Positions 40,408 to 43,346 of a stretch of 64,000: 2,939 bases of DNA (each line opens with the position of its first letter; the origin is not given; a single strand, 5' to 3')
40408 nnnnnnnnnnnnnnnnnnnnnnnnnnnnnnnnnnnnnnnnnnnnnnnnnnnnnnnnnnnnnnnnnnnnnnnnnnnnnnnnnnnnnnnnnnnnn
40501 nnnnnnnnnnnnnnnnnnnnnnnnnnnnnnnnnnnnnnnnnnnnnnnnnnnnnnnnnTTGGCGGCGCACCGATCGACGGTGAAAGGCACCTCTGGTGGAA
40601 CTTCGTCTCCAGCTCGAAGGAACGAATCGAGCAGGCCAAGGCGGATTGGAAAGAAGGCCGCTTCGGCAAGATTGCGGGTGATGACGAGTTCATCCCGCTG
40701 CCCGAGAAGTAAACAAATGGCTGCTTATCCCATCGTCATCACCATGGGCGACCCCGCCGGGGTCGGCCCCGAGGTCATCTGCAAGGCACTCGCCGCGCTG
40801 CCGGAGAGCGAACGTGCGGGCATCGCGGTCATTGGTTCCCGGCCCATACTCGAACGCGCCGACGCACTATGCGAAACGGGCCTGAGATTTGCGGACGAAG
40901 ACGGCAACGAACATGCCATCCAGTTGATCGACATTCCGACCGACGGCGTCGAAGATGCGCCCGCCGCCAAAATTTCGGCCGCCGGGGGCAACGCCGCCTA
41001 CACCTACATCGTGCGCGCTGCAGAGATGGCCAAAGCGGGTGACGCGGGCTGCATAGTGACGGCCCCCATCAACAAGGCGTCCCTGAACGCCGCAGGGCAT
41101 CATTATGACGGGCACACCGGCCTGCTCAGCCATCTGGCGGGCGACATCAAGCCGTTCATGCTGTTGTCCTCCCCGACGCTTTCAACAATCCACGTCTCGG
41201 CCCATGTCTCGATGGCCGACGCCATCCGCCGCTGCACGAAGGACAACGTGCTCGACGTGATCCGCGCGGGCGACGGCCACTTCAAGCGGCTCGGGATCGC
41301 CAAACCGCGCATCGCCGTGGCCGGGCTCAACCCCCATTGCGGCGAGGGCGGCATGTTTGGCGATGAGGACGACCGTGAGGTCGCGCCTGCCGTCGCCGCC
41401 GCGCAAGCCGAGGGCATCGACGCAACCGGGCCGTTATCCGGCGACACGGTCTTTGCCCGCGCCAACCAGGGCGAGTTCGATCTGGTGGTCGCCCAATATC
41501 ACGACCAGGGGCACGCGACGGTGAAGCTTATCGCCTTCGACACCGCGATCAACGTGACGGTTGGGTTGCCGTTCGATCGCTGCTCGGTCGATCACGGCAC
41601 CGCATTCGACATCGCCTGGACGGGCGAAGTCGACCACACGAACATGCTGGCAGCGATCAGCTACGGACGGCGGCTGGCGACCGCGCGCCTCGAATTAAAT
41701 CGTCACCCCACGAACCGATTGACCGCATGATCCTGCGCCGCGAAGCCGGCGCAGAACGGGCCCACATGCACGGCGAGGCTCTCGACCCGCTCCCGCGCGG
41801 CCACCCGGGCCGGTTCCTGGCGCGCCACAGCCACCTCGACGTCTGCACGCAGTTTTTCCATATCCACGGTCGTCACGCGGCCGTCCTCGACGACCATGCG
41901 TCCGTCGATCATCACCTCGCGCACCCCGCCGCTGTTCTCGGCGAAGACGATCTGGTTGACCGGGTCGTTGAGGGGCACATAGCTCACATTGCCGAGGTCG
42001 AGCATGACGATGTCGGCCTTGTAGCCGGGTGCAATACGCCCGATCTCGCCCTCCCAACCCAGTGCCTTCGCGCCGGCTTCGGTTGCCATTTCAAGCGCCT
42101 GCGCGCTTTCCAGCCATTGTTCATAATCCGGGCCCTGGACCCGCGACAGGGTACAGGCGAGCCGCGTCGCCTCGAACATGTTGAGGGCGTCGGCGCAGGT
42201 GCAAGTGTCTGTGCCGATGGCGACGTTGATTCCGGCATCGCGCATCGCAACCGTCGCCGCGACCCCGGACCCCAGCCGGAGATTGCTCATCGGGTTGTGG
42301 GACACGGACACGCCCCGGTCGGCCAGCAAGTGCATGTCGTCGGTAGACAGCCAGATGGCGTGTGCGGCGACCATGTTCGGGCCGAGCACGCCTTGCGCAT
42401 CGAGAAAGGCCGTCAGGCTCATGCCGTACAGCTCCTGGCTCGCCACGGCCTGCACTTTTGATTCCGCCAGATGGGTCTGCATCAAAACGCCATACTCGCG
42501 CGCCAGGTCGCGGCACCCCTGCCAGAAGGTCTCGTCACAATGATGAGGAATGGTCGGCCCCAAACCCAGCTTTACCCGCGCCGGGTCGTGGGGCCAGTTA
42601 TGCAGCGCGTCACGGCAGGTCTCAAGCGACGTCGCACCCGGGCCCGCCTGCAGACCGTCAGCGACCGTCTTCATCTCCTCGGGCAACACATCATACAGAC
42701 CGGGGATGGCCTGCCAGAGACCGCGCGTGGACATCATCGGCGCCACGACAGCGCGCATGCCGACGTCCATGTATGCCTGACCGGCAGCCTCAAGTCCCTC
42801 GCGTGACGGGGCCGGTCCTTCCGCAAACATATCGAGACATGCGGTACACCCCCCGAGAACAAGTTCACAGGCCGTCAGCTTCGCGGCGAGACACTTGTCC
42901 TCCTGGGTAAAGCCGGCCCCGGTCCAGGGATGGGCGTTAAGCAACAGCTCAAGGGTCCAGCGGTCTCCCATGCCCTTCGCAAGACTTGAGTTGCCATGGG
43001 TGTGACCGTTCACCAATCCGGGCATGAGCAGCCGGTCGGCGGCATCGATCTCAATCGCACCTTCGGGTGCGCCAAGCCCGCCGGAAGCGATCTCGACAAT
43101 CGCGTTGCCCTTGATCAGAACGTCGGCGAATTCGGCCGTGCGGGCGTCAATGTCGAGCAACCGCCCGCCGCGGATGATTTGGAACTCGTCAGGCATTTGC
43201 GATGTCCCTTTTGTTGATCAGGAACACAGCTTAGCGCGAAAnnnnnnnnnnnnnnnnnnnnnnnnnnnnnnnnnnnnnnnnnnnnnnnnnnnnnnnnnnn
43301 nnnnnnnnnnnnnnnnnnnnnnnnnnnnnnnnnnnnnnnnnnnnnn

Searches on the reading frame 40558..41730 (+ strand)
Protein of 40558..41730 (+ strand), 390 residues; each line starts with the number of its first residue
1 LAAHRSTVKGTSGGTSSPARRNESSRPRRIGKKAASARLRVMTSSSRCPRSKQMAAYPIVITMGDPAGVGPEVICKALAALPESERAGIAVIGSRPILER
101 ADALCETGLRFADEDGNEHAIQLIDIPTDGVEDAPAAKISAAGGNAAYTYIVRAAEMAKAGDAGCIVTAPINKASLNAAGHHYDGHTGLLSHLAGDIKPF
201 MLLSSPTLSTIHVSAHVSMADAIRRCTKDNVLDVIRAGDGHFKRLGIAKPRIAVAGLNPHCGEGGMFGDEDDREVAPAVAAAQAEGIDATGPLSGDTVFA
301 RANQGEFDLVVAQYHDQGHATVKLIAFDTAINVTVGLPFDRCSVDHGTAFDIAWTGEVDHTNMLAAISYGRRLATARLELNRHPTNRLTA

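Call 53: search_protein_families(library=pfam, proteins=[window:40558-41730:+], max_evalue=0.00001)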
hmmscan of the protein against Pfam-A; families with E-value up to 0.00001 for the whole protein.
window:40558-41730:+ (390 aa): 1 family
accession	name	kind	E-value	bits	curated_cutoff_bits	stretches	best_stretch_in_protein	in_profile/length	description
PF04166.17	PdxA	-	7.1e-92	308.3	27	1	89-368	5-284/286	Pyridoxal phosphate biosynthetic protein PdxA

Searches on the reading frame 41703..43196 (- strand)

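Call 53: search_protein_families(library=pfam, proteins=[window:41703-43196:-], max_evalue=0.00001)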
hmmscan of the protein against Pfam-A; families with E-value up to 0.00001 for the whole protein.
window:41703-43196:- (497 aa): 2 families
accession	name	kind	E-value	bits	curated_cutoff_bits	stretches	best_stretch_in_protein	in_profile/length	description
PF01979.26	Amidohydro_1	-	2.6e-55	188.5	25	1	57-435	2-345/345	Amidohydrolase family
PF07969.17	Amidohydro_3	-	3e-21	76.9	29.7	1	136-436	196-472/472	Amidohydrolase family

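Call 60: search_protein_families(library=ncbifam, proteins=[window:41703-43196:-], max_evalue=1e-10)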
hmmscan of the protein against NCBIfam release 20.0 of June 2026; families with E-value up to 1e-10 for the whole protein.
window:41703-43196:- (497 aa): 24 families
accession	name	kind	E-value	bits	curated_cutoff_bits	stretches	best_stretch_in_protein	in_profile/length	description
NF004701.0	PRK06038.1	equivalog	3.5e-78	263.3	609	2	189-457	157-423/432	N-ethylammeline chlorohydrolase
NF005557.0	PRK07228.1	equivalog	4.4e-77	259.7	522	1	18-460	16-437/445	5'-deoxyadenosine deaminase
NF006055.0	PRK08203.1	equivalog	4.7e-71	239.7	532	1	17-456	18-446/455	8-oxoguanine deaminase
NF006549.0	PRK09045.1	equivalog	4.8e-69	233.1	540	1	193-454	174-433/444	TRZ/ATZ family hydrolase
NF006252.0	PRK08393.1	equivalog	3.8e-68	230.5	617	2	206-456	172-419/424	N-ethylammeline chlorohydrolase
NF006056.0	PRK08204.1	subfamily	9.3e-59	199.4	391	1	6-457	5-437/449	hypothetical protein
NF004995.0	PRK06380.1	subfamily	9.1e-57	192.9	567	2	220-449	184-412/418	metal-dependent hydrolase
NF009059.0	PRK12393.1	equivalog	7.8e-56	189.7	543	1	20-459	25-454/460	amidohydrolase family protein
NF005211.0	PRK06687.1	equivalog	3.7e-49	167.6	703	1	208-446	181-419/419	TRZ/ATZ family protein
NF004801.0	PRK06151.1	subfamily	3e-48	164.9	416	1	47-455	46-457/491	chlorohydrolase family protein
NF005540.0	PRK07203.1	equivalog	1.7e-47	162.1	444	2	226-454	208-432/444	putative aminohydrolase SsnA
TIGR03314.1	Se_ssnA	subfamily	2.1e-43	148.8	455.5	1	7-454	2-431/441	putative selenium metabolism protein SsnA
NF012037.0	PRK15493.1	equivalog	3.7e-42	144.6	779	1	213-449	187-422/435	bifunctional S-methyl-5'-thioadenosine deaminase/S-adenosylhomocysteine deaminase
TIGR02967.1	guan_deamin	equivalog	1.4e-38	132.9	375.4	1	190-401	154-362/401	guanine deaminase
NF006681.0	PRK09229.1-2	equivalog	2.1e-37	129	362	1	198-457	190-448/451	formimidoylglutamate deiminase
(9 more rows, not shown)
